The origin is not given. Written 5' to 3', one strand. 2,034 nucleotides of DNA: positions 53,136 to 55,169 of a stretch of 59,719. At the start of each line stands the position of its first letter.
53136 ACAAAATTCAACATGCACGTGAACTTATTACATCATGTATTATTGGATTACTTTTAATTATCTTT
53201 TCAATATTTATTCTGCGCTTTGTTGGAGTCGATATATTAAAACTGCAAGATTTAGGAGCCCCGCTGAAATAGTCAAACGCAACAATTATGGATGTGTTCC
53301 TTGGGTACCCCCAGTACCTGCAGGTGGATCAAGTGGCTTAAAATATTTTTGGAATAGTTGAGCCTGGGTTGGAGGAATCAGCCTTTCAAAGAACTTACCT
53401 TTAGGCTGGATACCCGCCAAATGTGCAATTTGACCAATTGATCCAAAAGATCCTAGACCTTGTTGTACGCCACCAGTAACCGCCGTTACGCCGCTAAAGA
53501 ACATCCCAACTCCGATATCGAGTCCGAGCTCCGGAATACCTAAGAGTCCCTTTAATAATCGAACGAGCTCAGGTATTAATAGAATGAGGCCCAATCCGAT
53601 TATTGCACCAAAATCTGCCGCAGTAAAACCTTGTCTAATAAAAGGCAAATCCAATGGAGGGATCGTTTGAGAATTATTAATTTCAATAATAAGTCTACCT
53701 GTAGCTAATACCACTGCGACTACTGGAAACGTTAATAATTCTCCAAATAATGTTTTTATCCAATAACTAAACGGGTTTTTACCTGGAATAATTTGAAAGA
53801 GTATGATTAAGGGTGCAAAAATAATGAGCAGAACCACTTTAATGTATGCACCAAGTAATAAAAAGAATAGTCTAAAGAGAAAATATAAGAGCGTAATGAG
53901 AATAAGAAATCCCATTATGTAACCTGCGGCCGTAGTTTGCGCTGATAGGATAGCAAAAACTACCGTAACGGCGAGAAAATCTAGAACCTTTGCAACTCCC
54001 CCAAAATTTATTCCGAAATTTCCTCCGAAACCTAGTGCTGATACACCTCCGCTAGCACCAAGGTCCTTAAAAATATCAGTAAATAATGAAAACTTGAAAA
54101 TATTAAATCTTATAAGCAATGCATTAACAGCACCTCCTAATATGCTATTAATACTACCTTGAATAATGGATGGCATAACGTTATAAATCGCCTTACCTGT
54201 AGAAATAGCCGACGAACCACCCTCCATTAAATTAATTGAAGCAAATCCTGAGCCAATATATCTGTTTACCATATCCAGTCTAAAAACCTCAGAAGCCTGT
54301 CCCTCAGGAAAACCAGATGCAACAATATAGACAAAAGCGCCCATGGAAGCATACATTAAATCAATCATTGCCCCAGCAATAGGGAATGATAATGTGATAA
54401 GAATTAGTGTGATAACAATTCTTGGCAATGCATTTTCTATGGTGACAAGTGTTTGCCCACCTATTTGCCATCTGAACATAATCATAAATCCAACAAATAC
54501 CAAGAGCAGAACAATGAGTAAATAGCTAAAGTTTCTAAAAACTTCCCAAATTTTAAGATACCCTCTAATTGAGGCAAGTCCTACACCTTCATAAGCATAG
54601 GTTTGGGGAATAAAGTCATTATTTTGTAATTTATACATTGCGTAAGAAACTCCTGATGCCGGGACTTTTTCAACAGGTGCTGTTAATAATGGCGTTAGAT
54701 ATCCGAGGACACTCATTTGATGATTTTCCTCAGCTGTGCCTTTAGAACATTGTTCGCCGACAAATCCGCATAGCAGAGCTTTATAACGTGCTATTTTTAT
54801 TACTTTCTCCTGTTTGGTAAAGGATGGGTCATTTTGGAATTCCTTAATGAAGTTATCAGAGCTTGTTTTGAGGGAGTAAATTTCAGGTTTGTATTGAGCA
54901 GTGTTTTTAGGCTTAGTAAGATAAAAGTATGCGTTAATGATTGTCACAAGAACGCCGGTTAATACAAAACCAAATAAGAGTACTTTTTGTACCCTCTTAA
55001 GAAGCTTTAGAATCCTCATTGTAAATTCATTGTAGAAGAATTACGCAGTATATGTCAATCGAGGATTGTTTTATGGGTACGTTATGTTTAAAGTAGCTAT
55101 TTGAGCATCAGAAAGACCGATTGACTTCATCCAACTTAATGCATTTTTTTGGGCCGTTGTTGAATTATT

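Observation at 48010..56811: Candidate undescribed envelope/secretion module with pilin, channel-like and cell-wall hydrolase parts but no ATPase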

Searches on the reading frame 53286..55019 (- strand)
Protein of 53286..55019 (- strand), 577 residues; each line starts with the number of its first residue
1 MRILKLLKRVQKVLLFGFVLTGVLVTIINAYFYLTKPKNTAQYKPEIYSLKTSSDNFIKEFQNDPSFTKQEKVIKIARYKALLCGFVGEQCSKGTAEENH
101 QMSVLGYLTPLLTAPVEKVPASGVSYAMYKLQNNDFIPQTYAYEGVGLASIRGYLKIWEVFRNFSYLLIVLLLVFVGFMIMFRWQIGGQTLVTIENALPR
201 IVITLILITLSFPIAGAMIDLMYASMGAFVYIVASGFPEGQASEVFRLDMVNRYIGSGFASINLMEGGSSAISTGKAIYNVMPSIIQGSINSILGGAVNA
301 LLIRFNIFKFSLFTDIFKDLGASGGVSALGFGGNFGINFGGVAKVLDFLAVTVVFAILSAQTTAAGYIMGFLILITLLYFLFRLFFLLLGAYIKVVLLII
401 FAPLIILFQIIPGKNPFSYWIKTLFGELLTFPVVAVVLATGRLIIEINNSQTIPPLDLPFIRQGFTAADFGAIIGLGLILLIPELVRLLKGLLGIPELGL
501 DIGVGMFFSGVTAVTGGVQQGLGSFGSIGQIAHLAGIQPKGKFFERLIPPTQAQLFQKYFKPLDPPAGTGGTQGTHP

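Call 3: search_protein_families(library=pfam, proteins=[window:53286-55019:-], max_evalue=1)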
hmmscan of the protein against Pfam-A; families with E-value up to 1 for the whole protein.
window:53286-55019:- (577 aa): 1 family
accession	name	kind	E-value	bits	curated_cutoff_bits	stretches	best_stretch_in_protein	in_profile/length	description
PF08528.16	Whi5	-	0.26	11.4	25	1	125-134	7-16/25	Whi5 like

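Call 4: search_protein_families(library=ncbifam, proteins=[window:53286-55019:-], max_evalue=1)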
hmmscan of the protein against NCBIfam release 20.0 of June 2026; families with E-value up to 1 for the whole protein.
window:53286-55019:- (577 aa): 0 families

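Call 5: search_protein_families(library=phrogs, proteins=[window:53286-55019:-], max_evalue=0.1)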
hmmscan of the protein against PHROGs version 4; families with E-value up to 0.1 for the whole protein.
window:53286-55019:- (577 aa): 0 families

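Call 12: find_homologous_proteins(query=window:53286-55019:-)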
Query window:53286-55019:- (577 aa): 27 proteins with E <= 0.001 among 8000 candidates.
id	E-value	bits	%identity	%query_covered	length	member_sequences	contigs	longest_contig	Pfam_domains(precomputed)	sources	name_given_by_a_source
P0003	0.0e+0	1245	100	100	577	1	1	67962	-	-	-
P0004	0.0e+0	1021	81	99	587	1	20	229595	-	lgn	-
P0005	1.3e-296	1003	81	97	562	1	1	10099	-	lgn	-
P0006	3.7e-287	972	79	97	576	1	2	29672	-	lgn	-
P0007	1.6e-134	468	49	82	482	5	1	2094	-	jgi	jgi:hypothetical protein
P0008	1.2e-88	316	37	83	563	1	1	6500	-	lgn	-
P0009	1.1e-86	310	37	85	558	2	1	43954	-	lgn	-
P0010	6.1e-80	288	36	81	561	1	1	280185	-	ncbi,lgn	-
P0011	2.7e-76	276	34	93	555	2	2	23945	-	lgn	-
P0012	3.7e-76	275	32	94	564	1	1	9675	-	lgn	-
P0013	1.3e-75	273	32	86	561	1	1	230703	-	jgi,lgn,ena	-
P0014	1.6e-69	253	32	85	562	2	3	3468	-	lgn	-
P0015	9.8e-68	247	33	91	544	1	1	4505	-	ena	-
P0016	2.1e-67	246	36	80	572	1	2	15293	-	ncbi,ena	-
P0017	8.6e-66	241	34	77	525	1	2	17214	-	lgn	-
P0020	9.9e-59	218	33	75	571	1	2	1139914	-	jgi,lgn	jgi:hypothetical protein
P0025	7.2e-34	135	31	66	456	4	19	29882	-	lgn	-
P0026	2.2e-27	114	48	14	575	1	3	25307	-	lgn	-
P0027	8.2e-16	76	55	12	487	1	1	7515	-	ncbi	-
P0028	6.6e-12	63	38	22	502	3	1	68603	-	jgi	jgi:hypothetical protein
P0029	5.7e-11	60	51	12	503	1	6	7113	-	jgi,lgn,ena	-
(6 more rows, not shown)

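Call 13: find_encoding_contigs(protein=P0020, flank=10000, max_places=2)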
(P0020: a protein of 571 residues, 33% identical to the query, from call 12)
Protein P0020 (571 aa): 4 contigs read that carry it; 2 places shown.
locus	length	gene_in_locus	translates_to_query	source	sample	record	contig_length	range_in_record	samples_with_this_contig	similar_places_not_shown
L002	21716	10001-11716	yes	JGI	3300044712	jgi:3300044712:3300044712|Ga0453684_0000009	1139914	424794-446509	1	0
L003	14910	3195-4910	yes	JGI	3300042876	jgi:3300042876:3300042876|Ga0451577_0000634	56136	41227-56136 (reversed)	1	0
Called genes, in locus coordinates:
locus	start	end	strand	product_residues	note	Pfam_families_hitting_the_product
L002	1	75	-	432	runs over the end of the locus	PF00364:Biotin_lipoyl (faint), PF25919:BSH_CusB (faint), PF25917:BSH_RND, PF25954:Beta-barrel_RND_2 (faint), PF25990:Beta-barrel_YknX, PF25967:RND-MFP_C, PF25989:YknX_C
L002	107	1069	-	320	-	PF00512:HisKA, PF02518:HATPase_c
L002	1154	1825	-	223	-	PF00072:Response_reg, PF00486:Trans_reg_C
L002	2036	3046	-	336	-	PF02463:SMC_N (faint)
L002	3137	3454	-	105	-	PF18895:T4SS_pilin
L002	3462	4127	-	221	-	-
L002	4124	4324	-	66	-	-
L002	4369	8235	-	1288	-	PF02861:Clp_N, PF00004:AAA, PF00158:Sigma54_activat (faint), PF17871:AAA_lid_9, PF00004:AAA, PF07724:AAA_2, PF07728:AAA_5, PF10431:ClpB_D2-small, +5 more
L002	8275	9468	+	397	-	PF13529:Peptidase_C39_2 (faint)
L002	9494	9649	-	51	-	-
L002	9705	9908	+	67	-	-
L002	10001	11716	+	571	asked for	-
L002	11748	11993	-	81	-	PF18895:T4SS_pilin (weak)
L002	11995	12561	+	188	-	-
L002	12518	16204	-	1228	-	-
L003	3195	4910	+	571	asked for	-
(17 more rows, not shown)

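Call 14: find_encoding_contigs(protein=P0010, flank=10000, max_places=2)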
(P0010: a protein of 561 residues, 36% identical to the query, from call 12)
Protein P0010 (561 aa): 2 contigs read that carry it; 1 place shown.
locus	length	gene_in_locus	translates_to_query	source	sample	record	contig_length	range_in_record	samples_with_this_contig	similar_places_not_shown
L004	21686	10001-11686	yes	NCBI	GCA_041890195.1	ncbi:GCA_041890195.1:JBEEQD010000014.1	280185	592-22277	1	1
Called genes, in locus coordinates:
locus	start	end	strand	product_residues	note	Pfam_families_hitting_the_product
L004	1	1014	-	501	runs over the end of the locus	-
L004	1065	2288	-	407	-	PF00817:IMS, PF11798:IMS_HHH (weak), PF11799:IMS_C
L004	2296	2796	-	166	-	PF00717:Peptidase_S24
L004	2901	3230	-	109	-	PF18895:T4SS_pilin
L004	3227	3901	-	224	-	-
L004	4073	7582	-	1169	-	PF02861:Clp_N, PF23569:NBD_SMAX1 (weak), PF00004:AAA, PF17871:AAA_lid_9, PF00004:AAA, PF07724:AAA_2, PF07728:AAA_5, PF10431:ClpB_D2-small, +4 more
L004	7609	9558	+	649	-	-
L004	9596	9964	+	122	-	-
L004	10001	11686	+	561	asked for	-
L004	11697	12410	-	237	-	PF18895:T4SS_pilin (weak)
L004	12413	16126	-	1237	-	-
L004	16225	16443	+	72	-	PF13560:HTH_31, PF01381:HTH_3, PF12844:HTH_19 (weak)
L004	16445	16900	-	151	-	PF13083:KH_KhpA-B, PF01424:R3H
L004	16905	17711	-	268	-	PF02096:60KD_IMP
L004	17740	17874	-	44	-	PF00468:Ribosomal_L34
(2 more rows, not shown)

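Call 15: find_encoding_contigs(protein=P0013, flank=10000, max_places=2)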
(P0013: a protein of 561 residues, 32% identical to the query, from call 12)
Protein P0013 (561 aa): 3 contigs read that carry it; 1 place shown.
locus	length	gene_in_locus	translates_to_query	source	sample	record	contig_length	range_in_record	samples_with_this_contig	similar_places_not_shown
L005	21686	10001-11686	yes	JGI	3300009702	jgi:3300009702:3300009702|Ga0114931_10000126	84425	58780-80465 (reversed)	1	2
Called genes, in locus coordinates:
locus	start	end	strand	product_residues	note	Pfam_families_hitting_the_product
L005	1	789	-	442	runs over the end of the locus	PF00696:AA_kinase, PF13489:Methyltransf_23, PF07021:MetW (weak), PF08241:Methyltransf_11, PF08242:Methyltransf_12, PF13649:Methyltransf_25, PF13847:Methyltransf_31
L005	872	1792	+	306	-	PF00483:NTP_transferase, PF12804:NTP_transf_3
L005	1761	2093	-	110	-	PF18895:T4SS_pilin (weak)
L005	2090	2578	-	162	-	-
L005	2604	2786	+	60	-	-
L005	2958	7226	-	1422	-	PF02861:Clp_N, PF23569:NBD_SMAX1 (weak), PF00004:AAA, PF17871:AAA_lid_9, PF07724:AAA_2, PF07728:AAA_5, PF00004:AAA (weak), PF10431:ClpB_D2-small, +7 more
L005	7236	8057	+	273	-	PF13529:Peptidase_C39_2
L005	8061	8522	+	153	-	-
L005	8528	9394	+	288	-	-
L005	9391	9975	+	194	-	-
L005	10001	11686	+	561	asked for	-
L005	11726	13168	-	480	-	PF18895:T4SS_pilin (weak)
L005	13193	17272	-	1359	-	-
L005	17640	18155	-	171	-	PF13083:KH_KhpA-B, PF01424:R3H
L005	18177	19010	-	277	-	PF02096:60KD_IMP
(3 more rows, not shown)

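Call 22: search_solved_structures(query=A1, max_evalue=10)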
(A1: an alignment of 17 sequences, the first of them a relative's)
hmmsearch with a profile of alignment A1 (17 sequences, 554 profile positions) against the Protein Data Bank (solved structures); distinct sequences matched with E-value up to 10: 2.
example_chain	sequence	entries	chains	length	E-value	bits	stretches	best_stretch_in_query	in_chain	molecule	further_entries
3ia0_A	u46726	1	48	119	1.3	10.8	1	461-514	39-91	Ethanolamine utilization protein eutS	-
7kep_A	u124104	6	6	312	2.8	9.7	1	15-105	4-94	Beta-lactamase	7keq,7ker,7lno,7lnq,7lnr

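Call 23: find_related_loci(query=A1, collection=genome_contigs, flank=10000)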
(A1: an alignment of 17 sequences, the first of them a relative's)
Query A1 (577 aa) in genome_contigs; peptide patterns used: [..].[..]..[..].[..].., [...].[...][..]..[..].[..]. (x = any residue, [..] = any of these).
579 stretches matched a pattern; 340 encode a relative of the query (tblastn E <= 1e-3); the best 80 are kept; 80 distinct loci.
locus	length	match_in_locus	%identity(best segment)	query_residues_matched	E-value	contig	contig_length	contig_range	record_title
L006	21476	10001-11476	40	3-507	2e-98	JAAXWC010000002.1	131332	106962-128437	MAG: Candidatus Roizmanbacteria bacterium isolate W9_Combined_metabat1_114 W9_Combined_metabat1_114_NODE_75, whole genom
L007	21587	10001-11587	36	31-558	1e-95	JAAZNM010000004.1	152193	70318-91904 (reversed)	MAG: Candidatus Roizmanbacteria bacterium isolate AS27yjCOA_175 24167_AS27, whole genome shotgun sequence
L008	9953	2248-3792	36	23-541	1e-87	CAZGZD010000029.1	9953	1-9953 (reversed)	MAG TPA_asm: uncultured Gammaproteobacteria bacterium isolate binchicken_co347_41 genome assembly, contig: NODE_4126_len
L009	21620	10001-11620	38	2-546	1e-87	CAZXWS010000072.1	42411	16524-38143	MAG TPA_asm: uncultured Gammaproteobacteria bacterium isolate SRP135725_co2_706 genome assembly, contig: k141_6104070, w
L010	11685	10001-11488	35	22-518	8e-87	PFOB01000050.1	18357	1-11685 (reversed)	MAG: Candidatus Roizmanbacteria bacterium CG_4_10_14_0_2_um_filter_39_13 CG_4_10_14_0.2_scaffold_1259_c, whole genome sh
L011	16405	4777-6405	35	2-568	2e-84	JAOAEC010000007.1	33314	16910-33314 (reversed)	MAG: Patescibacteria group bacterium isolate SKW25 NODE_7_length_33314_cov_5.803171, whole genome shotgun sequence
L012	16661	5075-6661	35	3-537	6e-83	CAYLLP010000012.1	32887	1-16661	MAG TPA_asm: uncultured Gammaproteobacteria bacterium isolate SRP136066_co1_422 genome assembly, contig: NODE_1038_lengt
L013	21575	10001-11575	33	2-528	3e-82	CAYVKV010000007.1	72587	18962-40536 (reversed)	MAG TPA_asm: uncultured Gammaproteobacteria bacterium isolate SRP269290_co1_86 genome assembly, contig: NODE_357_length_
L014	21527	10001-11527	36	11-541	3e-81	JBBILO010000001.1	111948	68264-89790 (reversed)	MAG: Candidatus Roizmanbacteria bacterium isolate QNS170220_bin_210 NODE_8_length_111948_cov_5.83856, whole genome shotg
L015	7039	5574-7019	36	58-542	3e-81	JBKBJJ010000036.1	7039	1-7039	MAG: Microgenomates group bacterium isolate 21I_055.bin.7 NODE_36_length_7039_cov_3.864694, whole genome shotgun sequenc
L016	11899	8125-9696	37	3-529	2e-80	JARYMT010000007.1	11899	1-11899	MAG: Microgenomates group bacterium isolate A05DMB-I-39 NODE_7_length_11899_cov_5.286500, whole genome shotgun sequence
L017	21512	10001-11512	36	2-517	2e-80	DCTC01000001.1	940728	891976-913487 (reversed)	MAG TPA_asm: Candidatus Roizmanbacteria bacterium UBA1450 UBA1450_contig_1166, whole genome shotgun sequence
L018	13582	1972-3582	35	16-543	8e-80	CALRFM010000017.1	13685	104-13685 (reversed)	MAG: Patescibacteria group bacterium isolate TH-Jun18-152 genome assembly, contig: TH-Jun18-C9841, whole genome shotgun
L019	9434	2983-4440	36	38-528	2e-78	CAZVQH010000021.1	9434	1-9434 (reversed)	MAG TPA_asm: uncultured Gammaproteobacteria bacterium isolate binchicken_co269_157 genome assembly, contig: NODE_7474_le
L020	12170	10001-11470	36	18-508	7e-78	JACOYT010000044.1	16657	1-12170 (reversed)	MAG: Candidatus Roizmanbacteria bacterium isolate NC_groundwater_186_Ag_S-0.1um_43_13 S4_GD2017_2_S1_scaffold_2213, whol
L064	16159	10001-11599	33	5-545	3e-68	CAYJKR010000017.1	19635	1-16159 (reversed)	MAG TPA_asm: uncultured Gammaproteobacteria bacterium isolate ERP124720_co1_117 genome assembly, contig: NODE_3535_lengt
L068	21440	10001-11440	32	19-505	9e-68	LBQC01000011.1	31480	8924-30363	MAG: Candidatus Roizmanbacteria bacterium GW2011_GWA2_35_19 UR68_C0011, whole genome shotgun sequence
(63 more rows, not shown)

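Call 29: predict_structure(alignment_id=A1)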
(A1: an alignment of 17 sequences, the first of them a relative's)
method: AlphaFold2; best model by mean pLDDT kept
length: 577 residues; sequences in the alignment: 17
mean_pLDDT: 61.9   pTM: 0.45
mean pLDDT of the five models: 61.9, 60.8, 56.8, 54.8, 53.7
residues with pLDDT >= 90: 2; 70-90: 214; 50-70: 188; < 50: 173
segments of 3 or more residues with pLDDT < 50: 36-48, 110-145, 257-269, 308-314, 316-341, 503-533, 535-550, 560-577
pLDDT, mean of each block of 10 residues (from residue 1): 71 79 76 52 43 71 79 79 73 68 64 37 39 37 51 78 87 82 67 76 86 81 76 62 51 51 42 60 65 65 56 48 35 35 54 56 61 71 81 88 86 81 88 79 61 51 55 67 79 65 45 41 42 43 44 54 36 33
secondary structure, 60 per line:
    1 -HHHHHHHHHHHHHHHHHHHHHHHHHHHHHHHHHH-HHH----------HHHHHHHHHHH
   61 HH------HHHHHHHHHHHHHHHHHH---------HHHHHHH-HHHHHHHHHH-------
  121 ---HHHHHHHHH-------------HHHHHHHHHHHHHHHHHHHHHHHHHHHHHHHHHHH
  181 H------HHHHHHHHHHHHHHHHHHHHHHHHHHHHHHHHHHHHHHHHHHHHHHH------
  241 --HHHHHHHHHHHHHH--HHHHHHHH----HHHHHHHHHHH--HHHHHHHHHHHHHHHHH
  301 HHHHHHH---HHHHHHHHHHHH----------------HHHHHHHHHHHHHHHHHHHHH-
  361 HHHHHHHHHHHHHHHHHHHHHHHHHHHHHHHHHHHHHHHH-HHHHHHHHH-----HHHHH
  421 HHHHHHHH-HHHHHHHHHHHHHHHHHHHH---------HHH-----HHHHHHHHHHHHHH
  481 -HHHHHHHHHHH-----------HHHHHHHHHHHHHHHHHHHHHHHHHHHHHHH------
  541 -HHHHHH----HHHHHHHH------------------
elements in order: H2-35 H50-62 H69-86 H96-102 H104-113 H124-132 H146-181 H188-234 H243-256 H259-266 H271-281 H284-307 H311-322 H339-359 H361-400 H402-410 H416-428 H430-449 H467-480 H482-492 H504-534 H542-547 H552-559

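Call 32: fold_search(model_id=the predicted structure, library=pdb)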
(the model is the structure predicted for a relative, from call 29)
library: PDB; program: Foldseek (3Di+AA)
matches with E <= 10: 87; with E <= 0.001: 0
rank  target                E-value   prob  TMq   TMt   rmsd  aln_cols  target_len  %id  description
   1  7o3v_F                1.6e-01  0.63  0.14  0.27  25.7       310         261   18  Stalk complex structure (TrwJ/VirB5-TrwI/VirB6) from the fully-assembled R388 type IV secretion system determined by c (released 2022-06-22)
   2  8rt9_F                1.8e-01  0.66  0.18  0.31  13.8       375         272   15  Stalk complex full-length structure (TrwJ/VirB5-TrwI/VirB6) from the fully-assembled R388 type IV secretion system det (released 2024-06-19)
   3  9ngy_FP1              2.0e-01  0.60  0.15  0.12  21.9       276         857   16  In situ cryo-EM structure of protochannel (DotA-IcmX) of the Legionella Dot/Icm T4SS machine (released 2025-09-17)
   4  7o3v_G                3.3e-01  0.44  0.14  0.27  17.1       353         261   14  Stalk complex structure (TrwJ/VirB5-TrwI/VirB6) from the fully-assembled R388 type IV secretion system determined by c (released 2022-06-22)
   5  8rtd_L                4.1e-01  0.57  0.18  0.34  31.1       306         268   18  Stalk-Arches-IMC structure from the fully-assembled R388 type IV secretion system determined by cryo-EM. (released 2024-06-19)
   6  8rtd_H                6.4e-01  0.41  0.14  0.32  17.2       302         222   14  Stalk-Arches-IMC structure from the fully-assembled R388 type IV secretion system determined by cryo-EM. (released 2024-06-19)
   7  7o3v_J                1.3e+00  0.20  0.13  0.27  25.2       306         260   16  Stalk complex structure (TrwJ/VirB5-TrwI/VirB6) from the fully-assembled R388 type IV secretion system determined by c (released 2022-06-22)
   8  7ung_B1               1.3e+00  0.08  0.10  0.13  62.6       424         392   10  48-nm repeat of the human respiratory doublet microtubule (released 2022-10-05)
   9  9sqh                  1.4e+00  0.08  0.10  0.12  25.6       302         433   15  Cryo-EM structure of the Arabidopsis thaliana CAT4 transporter in the outward-open apo state (without synthetic nanobody (released 2026-04-08)
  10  7lid_A                2.0e+00  0.04  0.08  0.10  26.5       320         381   13  The structure of the insect olfactory receptor OR5 from Machilis hrabei in complex with eugenol (released 2021-08-11)
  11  7o3v_I                2.1e+00  0.41  0.17  0.44  20.5       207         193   20  Stalk complex structure (TrwJ/VirB5-TrwI/VirB6) from the fully-assembled R388 type IV secretion system determined by c (released 2022-06-22)
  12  8rtd_I                2.3e+00  0.35  0.18  0.41  22.8       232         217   19  Stalk-Arches-IMC structure from the fully-assembled R388 type IV secretion system determined by cryo-EM. (released 2024-06-19)
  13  7o3v_H                2.3e+00  0.30  0.15  0.40  21.2       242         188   18  Stalk complex structure (TrwJ/VirB5-TrwI/VirB6) from the fully-assembled R388 type IV secretion system determined by c (released 2022-06-22)
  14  5ze6_A                2.6e+00  0.04  0.07  0.12  27.3       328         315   12  CRYSTAL STRUCTURE OF OCTAPRENYL PYROPHOSPHATE SYNTHASE FROM ESCHERICHIA COLI WITH BPH-981 (released 2019-02-27)
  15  7n6g_3N               2.7e+00  0.04  0.08  0.11  54.3       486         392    9  C1 of central pair (released 2022-05-18)
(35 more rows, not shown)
